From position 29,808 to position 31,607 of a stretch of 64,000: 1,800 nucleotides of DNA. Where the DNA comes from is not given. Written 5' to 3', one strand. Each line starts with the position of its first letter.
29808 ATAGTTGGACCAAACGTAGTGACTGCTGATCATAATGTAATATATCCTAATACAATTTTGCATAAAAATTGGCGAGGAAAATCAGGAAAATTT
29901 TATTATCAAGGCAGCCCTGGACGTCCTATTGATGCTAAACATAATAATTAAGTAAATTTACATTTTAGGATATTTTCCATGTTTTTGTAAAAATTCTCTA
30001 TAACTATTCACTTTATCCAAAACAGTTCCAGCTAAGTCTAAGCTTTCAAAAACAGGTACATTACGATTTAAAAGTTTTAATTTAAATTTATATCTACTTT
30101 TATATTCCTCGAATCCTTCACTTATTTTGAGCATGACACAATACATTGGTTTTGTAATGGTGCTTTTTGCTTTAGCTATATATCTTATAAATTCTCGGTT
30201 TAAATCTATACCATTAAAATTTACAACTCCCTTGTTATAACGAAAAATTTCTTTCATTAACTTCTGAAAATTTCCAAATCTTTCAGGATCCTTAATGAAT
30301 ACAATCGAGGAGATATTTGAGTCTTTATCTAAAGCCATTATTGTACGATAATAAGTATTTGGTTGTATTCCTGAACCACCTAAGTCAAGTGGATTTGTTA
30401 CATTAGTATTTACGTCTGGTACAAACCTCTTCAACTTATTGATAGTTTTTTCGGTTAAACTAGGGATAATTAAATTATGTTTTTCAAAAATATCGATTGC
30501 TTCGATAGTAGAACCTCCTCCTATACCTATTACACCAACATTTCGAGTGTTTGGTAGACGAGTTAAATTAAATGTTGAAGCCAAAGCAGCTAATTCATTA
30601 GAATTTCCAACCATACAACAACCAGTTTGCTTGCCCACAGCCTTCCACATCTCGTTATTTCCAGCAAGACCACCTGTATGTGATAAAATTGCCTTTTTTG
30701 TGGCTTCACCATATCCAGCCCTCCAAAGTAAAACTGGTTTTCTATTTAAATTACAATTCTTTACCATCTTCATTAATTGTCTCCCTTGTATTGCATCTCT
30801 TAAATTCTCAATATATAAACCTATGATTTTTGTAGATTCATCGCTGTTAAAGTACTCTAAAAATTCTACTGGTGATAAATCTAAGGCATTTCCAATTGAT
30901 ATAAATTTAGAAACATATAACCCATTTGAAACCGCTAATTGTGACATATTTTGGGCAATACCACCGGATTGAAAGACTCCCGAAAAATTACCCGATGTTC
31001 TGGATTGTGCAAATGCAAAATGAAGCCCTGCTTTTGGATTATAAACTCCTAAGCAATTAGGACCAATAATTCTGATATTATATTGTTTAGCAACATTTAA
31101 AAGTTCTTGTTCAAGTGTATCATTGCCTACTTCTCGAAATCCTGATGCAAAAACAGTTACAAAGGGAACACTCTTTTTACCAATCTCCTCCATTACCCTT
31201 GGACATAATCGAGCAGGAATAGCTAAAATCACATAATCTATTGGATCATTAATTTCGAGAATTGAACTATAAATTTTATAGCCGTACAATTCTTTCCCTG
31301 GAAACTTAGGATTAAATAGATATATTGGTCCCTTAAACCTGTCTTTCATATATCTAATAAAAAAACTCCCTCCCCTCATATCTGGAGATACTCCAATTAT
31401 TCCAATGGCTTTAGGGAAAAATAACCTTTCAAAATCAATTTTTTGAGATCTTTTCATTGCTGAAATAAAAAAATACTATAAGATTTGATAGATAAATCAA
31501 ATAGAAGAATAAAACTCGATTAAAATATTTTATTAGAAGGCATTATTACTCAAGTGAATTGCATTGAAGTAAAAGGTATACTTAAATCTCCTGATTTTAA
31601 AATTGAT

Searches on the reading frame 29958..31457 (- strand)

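Call 28: search_protein_families(library=pfam, proteins=[window:29958-31457:-], max_evalue=0.001)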
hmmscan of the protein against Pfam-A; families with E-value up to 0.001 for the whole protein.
window:29958-31457:- (499 aa): 3 families
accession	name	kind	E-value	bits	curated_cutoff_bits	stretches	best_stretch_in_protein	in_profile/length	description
PF13607.11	Succ_CoA_lig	-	1.7e-34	119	27.4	1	156-296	2-138/138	Succinyl-CoA ligase like flavodoxin domain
PF13380.12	CoA_binding_2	-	3.8e-16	60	22.8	1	16-140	1-115/116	CoA binding domain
PF02629.25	CoA_binding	-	2.1e-08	35.2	22.3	1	17-106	5-97/97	CoA binding domain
